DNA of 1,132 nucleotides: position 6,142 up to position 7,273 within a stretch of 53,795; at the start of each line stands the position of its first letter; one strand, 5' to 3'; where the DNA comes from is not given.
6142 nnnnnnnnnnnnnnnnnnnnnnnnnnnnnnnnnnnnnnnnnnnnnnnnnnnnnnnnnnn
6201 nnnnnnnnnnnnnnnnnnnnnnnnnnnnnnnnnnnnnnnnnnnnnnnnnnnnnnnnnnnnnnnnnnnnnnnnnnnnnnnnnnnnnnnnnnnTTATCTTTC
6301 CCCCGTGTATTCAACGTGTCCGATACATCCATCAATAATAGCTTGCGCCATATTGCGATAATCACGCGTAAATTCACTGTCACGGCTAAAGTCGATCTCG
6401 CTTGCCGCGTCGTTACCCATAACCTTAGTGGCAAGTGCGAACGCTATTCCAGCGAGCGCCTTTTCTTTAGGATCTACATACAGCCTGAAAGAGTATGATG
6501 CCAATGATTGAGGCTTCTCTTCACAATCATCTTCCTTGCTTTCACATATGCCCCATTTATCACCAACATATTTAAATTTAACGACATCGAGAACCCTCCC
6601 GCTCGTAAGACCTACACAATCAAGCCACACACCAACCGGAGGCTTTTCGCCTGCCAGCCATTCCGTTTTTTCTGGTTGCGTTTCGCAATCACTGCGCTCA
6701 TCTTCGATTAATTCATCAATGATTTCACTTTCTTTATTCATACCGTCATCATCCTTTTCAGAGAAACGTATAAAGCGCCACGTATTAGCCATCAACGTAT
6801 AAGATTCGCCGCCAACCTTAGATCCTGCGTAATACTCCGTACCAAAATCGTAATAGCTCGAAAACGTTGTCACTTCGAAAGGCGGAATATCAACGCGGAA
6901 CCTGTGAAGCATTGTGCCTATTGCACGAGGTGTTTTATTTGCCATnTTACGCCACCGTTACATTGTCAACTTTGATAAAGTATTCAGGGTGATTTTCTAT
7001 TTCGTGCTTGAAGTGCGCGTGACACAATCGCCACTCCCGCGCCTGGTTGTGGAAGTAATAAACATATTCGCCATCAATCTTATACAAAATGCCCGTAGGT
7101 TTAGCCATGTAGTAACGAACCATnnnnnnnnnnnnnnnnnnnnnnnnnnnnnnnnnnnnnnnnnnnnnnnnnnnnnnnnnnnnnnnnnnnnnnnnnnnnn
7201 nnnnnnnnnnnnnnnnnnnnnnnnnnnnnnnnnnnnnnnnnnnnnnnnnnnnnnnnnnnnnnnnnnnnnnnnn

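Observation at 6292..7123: Translationally coupled pair of unknown genes (58 aa + 217 aa acidic) at the distal end of the replication operon, next to int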

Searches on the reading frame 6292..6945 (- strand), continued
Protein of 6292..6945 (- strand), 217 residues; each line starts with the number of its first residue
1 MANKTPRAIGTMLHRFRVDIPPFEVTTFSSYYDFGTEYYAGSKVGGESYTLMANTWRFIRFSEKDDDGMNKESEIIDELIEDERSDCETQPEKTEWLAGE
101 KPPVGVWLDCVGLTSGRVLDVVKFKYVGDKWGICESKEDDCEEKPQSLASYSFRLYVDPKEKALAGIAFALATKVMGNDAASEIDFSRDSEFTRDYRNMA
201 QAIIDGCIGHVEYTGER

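Call 39: search_protein_families(library=pfam, alignment_id=A2, max_evalue=10)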
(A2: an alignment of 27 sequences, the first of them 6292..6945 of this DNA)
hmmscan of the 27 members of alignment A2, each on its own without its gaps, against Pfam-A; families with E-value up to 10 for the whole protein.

A. member 1, window:6292-6945:- (217 aa): 0 families

B. families by the number of members that match (of 27 scanned): 5 families
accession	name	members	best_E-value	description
PF06316.17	Ail_Lom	1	0.0032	Enterobacterial Ail/Lom protein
PF22859.1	IBIN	1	0.0068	Induced by infection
PF13668.12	Ferritin_2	1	0.043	Ferritin-like domain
PF16307.10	DUF4949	1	0.061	Domain of unknown function (DUF4949)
PF02476.21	US2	1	0.18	Herpesvirus US2 family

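Call 42: fold_search(model_id=the predicted structure, library=viral)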
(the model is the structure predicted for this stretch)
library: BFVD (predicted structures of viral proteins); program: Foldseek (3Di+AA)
matches with E <= 10: 1196; with E <= 0.001: 7
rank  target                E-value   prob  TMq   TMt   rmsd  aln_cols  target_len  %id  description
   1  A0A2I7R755            9.4e-05  1.00  0.25  0.28  23.8       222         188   13  (no name in the UniProt tables at hand)
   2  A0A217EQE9            1.3e-04  0.97  0.20  0.13  24.3       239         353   14  Host shutoff protein [Bacillus phage vB_BsuM-Goe2]
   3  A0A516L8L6            3.3e-04  0.97  0.22  0.23  25.2       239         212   15  (no name in the UniProt tables at hand)
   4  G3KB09                3.5e-04  0.97  0.22  0.20  26.0       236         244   14  (no name in the UniProt tables at hand)
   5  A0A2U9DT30            6.2e-04  0.89  0.20  0.16  19.1       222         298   14  Uncharacterized protein [Escherichia phage ST32]
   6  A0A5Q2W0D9            9.2e-04  1.00  0.28  0.31  18.4       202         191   12  (no name in the UniProt tables at hand)
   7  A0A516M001            9.8e-04  1.00  0.22  0.20   7.6       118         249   19  (no name in the UniProt tables at hand)
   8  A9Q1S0                1.1e-03  0.89  0.21  0.21  16.7       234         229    9  Hypothetical phage protein [Escherichia phage phiEcoM-GJ1]
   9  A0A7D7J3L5            1.5e-03  1.00  0.25  0.48   9.0       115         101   14  (no name in the UniProt tables at hand)
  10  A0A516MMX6            1.6e-03  1.00  0.24  0.23  12.1       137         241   20  (no name in the UniProt tables at hand)
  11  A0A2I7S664            1.7e-03  0.77  0.20  0.20  26.8       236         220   12  (no name in the UniProt tables at hand)
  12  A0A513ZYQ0            1.8e-03  0.90  0.20  0.24  20.3       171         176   17  Uncharacterized protein [Pantoea phage vB_PagM_PSKM]
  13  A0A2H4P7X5            2.3e-03  0.89  0.21  0.19  24.3       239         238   10  Uncharacterized protein [Pseudomonas phage ventosus]
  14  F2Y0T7                3.2e-03  0.82  0.21  0.15  24.0       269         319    8  (no name in the UniProt tables at hand)
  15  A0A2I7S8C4            3.4e-03  0.87  0.21  0.24  21.0       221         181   10  (no name in the UniProt tables at hand)
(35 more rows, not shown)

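Call 44: search_protein_families(library=phrogs, proteins=[L002:4651-4869:+, L001:4646-4876:+], max_evalue=0.001)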
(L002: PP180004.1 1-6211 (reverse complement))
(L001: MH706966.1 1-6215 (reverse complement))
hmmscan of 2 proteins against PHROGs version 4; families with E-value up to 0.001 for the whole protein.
L002:4651-4869:+ (72 aa): 1 family
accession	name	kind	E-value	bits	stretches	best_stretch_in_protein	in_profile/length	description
phrog_4745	-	DNA, RNA and nucleotide metabolism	7.6e-05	23.5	1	8-68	31-86/107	DNA binding protein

L001:4646-4876:+ (76 aa): 1 family
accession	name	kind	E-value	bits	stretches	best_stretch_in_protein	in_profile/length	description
phrog_4745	-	DNA, RNA and nucleotide metabolism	4.8e-11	43.4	1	4-74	27-94/107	DNA binding protein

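Call 66: find_encoding_contigs(protein=P0127, flank=6000, max_places=4)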
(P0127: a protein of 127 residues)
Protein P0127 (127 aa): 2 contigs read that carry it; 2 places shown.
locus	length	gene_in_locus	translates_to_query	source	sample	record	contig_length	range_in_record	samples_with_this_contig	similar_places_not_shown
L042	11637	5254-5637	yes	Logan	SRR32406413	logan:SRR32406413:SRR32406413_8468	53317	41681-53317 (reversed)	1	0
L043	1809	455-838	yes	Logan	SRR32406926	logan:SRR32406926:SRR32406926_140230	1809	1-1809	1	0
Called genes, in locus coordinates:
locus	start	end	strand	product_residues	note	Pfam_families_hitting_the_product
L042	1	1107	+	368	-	?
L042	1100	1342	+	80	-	-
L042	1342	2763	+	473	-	PF00772:DnaB, PF13481:AAA_25, PF03796:DnaB_C, PF06745:ATPase (weak)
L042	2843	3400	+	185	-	-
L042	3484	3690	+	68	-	-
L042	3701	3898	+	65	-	-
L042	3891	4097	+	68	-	PF09669:Phage_pRha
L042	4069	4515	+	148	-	PF05772:NinB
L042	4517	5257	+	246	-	-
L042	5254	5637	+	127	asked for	-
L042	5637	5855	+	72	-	-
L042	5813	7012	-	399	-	PF13356:Arm-DNA-bind_3, PF22022:Phage_int_M (faint), PF00589:Phage_integrase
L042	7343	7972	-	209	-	PF28596:Caudo_TAP_N, PF02413:Caudo_TAP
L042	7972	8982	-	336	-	PF07484:Collar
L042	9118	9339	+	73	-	PF24052:Phage_lipoprotein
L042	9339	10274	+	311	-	PF20051:DUF6453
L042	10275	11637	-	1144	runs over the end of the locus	PF24801:FNIII-A_GpJ, PF13550:Phage-tail_3, PF24421:Ig_J, PF24489:Ig_J_second, PF09327:Phage_Tail_Tip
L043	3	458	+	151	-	?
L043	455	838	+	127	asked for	-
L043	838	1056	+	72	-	-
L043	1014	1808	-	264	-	?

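Call 70: search_protein_families(library=pfam, proteins=[L042:4517-5254:+, L042:5254-5634:+, L042:3891-4094:+], max_evalue=0.01)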
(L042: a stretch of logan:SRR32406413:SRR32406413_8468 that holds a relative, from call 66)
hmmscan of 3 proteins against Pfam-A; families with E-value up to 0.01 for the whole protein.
L042:4517-5254:+ (246 aa): 1 family
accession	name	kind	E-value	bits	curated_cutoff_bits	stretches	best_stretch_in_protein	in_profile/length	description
PF02498.22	Bro-N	-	0.0065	17.5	25.6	0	14-105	8-86/96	BRO family, N-terminal domain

L042:5254-5634:+ (127 aa): 1 family
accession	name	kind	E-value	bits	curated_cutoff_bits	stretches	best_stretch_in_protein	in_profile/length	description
PF06316.17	Ail_Lom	-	0.0032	17.7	23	1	9-108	94-188/199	Enterobacterial Ail/Lom protein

L042:3891-4094:+ (68 aa): 1 family
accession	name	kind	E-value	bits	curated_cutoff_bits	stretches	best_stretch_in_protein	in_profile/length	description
PF09669.15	Phage_pRha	-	2e-07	31.9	29.9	1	16-64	2-51/91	Phage regulatory protein Rha (Phage_pRha)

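Call 75: find_related_loci(query=A2, collection=genome_contigs, flank=5000)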
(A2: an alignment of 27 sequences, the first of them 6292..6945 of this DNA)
Query A2 (217 aa) in genome_contigs; peptide patterns used: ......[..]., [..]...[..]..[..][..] (x = any residue, [..] = any of these).
37 stretches matched a pattern, but none encodes a relative of the query by tblastn (E <= 1e-3).
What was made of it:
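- Tried and rejected: GTDB species-representative genomes hold no relative (call 75).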

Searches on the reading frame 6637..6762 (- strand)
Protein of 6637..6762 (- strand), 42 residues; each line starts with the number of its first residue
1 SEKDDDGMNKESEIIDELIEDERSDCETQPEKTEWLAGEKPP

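Call 64: search_solved_structures(query=window:6637-6762:-, max_evalue=10, show_alignments=3)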
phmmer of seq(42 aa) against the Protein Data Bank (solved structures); distinct sequences matched with E-value up to 10: 1.
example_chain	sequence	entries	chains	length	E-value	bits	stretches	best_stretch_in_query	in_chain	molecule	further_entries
6yn1_E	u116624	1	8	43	2.3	12.2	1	2-39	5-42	Aprataxin and PNK-like factor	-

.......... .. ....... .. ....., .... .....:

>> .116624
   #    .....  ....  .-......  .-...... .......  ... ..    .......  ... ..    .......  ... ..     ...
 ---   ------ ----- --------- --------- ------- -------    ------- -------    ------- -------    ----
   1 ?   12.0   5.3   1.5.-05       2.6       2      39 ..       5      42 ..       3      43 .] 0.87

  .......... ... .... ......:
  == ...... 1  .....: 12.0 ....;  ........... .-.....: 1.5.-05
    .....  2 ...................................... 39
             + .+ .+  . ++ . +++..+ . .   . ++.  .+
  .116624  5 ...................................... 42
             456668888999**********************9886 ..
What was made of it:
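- Closest known: Acidic interaction segments such as the APLF acidic domain. Different: The APLF match is not significant (E=2.3, call 64).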

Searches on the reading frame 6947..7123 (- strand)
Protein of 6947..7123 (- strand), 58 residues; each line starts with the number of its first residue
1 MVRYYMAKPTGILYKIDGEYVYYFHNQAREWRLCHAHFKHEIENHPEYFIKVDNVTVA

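Call 3: search_protein_families(library=pfam, proteins=[window:6947-7123:-], max_evalue=0.1)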
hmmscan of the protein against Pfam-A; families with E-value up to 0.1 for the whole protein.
window:6947-7123:- (58 aa): 0 families

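Call 4: search_protein_families(library=phrogs, proteins=[window:6947-7123:-], max_evalue=0.1)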
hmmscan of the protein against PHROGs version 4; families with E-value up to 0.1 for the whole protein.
window:6947-7123:- (58 aa): 1 family
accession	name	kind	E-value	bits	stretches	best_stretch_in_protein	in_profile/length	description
phrog_24191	-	unknown function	0.06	14.7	1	14-37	24-47/82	-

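Call 16: find_homologous_proteins(query=window:6947-7123:-, max_evalue=0.01)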
Query window:6947-7123:- (58 aa): 1 proteins with E <= 0.01 among 1 candidates.
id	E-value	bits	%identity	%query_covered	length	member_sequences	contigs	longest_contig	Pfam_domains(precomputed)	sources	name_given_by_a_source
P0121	3.0e-29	117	88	100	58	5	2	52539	-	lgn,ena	-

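Call 17: search_dna_similar(query=window:6947-7123:-, collection=phages, mode=protein, max_evalue=10, max_rows=30)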
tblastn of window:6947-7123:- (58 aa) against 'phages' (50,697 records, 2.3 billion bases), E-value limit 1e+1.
Records with a match: 9; places in all: 9; records where one place covers at least 80% of the query: 7.
Best place of each record, by identity: 95-99% 5; 90-95% 2; <60% 2.
By first word of the organism name: Escherichia 6; Enterobacteria 1; Enterococcus 1; Bacteriophage 1.
By host as written in the record: Escherichia coli K-12 5; - 2; Escherichia coli 1; Escherichia coli str. K-12 substr. W3110 1.
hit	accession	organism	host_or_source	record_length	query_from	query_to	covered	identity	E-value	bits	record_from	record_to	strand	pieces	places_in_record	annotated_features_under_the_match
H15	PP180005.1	Escherichia phage mEp554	Escherichia coli K-12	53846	1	58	100%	98.3%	5e-33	123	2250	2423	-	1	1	hypothetical protein (x2)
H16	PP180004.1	Escherichia phage mEp044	Escherichia coli K-12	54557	1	58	100%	98.3%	5e-33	123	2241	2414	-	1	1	hypothetical protein (x2)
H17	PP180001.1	Escherichia phage mEp010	Escherichia coli K-12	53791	1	58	100%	98.3%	6e-33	122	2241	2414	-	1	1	hypothetical protein (x2)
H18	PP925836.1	Escherichia phage MagusPhagus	Escherichia coli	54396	1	58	100%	96.6%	1e-24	129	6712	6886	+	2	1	hypothetical protein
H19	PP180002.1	Escherichia phage mEp013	Escherichia coli K-12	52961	1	58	100%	96.6%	3e-32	120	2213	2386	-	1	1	hypothetical protein | DNA recombination protein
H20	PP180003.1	Escherichia phage mEp515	Escherichia coli K-12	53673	1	58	100%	91.4%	4e-31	117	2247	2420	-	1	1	hypothetical protein (x2)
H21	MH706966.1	Enterobacteria phage mEp021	Escherichia coli str. K-12 substr. W3110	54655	1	58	100%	91.4%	4e-31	117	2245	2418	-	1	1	putative recombination protein NinB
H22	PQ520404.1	Enterococcus phage IME_EF3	-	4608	11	53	74%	32.7%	1e+1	29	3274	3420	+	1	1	record has no annotation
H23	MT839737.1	Bacteriophage sp.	human fecal samples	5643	24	46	40%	47.8%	3e+0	30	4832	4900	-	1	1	record has no annotation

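Call 36: search_protein_families(library=padloc, proteins=[window:6947-7123:-], max_evalue=1)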
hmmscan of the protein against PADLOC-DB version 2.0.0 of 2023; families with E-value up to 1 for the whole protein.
window:6947-7123:- (58 aa): 0 families

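Call 37: search_protein_families(library=ncbifam, proteins=[window:6947-7123:-], max_evalue=1)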
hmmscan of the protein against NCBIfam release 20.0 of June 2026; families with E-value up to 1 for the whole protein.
window:6947-7123:- (58 aa): 0 families

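Call 57: predict_structure(alignment_id=A5)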
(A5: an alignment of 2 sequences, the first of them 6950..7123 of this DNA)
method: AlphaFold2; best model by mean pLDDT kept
length: 58 residues; sequences in the alignment: 2
mean_pLDDT: 87.3   pTM: 0.68
mean pLDDT of the five models: 87.3, 64.5, 58.6, 54.5, 54.4
residues with pLDDT >= 90: 26; 70-90: 30; 50-70: 2; < 50: 0
segments of 3 or more residues with pLDDT < 50: none
pLDDT, mean of each block of 10 residues (from residue 1): 90 91 90 86 89 76
secondary structure, 60 per line:
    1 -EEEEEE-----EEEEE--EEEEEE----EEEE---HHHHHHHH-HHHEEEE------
elements in order: E2-7 E13-17 E20-25 E30-33 H37-44 E49-52
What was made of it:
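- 6947..7123 (-): p58: a 58-aa conserved protein modelled as a small SH3/Sm-like beta-barrel (b-b-b-b-a-b). AF2 best model has pLDDT 87, while the other four models score 54-64 (call 57).
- The p58 model rests on two sequences and only one of the five models is confident (call 57).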

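Call 65: search_solved_structures(query=A4, max_evalue=10, show_alignments=2)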
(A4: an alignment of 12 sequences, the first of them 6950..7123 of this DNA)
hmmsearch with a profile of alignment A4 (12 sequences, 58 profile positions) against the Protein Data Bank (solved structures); distinct sequences matched with E-value up to 10: 3.
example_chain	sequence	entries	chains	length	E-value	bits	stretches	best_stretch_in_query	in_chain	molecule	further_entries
1wwx_A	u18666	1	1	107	0.012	19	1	4-33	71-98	E74-like factor 5 ESE-2b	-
8pba_A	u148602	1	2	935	0.18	15.2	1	7-40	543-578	Dipeptidyl Peptidase Four (IV) family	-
9i2j_A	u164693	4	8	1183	0.48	13.9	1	7-27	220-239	dextransucrase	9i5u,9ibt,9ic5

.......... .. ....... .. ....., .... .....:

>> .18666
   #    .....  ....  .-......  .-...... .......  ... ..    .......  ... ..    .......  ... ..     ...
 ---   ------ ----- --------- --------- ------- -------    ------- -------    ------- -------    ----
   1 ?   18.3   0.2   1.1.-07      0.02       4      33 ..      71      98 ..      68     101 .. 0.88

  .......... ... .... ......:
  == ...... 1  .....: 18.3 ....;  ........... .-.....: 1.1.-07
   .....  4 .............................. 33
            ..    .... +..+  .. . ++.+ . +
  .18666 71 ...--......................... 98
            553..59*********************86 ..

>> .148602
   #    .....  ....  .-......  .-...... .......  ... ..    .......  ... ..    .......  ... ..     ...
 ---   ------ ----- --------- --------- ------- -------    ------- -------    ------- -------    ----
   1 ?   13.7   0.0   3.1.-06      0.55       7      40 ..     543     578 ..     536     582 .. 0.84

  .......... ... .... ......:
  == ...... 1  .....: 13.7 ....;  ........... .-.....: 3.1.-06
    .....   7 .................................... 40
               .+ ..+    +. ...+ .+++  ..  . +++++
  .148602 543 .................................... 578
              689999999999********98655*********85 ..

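Call 74: find_homologous_proteins(query=A4, max_evalue=0.01)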
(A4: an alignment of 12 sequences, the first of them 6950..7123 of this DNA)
Query A4 (12 sequences) (58 aa, profile of the alignment): 7 proteins with E <= 0.01 among 7 candidates.
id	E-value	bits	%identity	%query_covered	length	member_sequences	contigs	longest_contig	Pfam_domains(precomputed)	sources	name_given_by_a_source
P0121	5.6e-35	137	88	100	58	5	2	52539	-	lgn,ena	-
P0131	3.1e-33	131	74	100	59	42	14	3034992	-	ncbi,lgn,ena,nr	ncbi:hypothetical protein AC84_1505 [Escherichia coli 1-392-07_S4_C1]|nr:hypothetical protein AC15_1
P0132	9.2e-32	127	71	100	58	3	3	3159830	-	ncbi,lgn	-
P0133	1.2e-28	117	55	100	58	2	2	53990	-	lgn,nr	nr:MAG: hypothetical protein [Bacteriophage sp.]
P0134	1.1e-27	114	62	100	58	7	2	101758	-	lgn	-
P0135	2.6e-25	106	50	100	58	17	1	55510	-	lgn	-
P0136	2.7e-22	96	69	90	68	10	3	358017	-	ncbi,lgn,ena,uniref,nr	ncbi:hypothetical protein BvCmsNSP001_00582 [Escherichia coli]|uniref:hypothetical protein n=1 Tax=E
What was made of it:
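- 6947..7123 (-): Only 7 clusters exist among 5.8 billion proteins (calls 16, 74).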
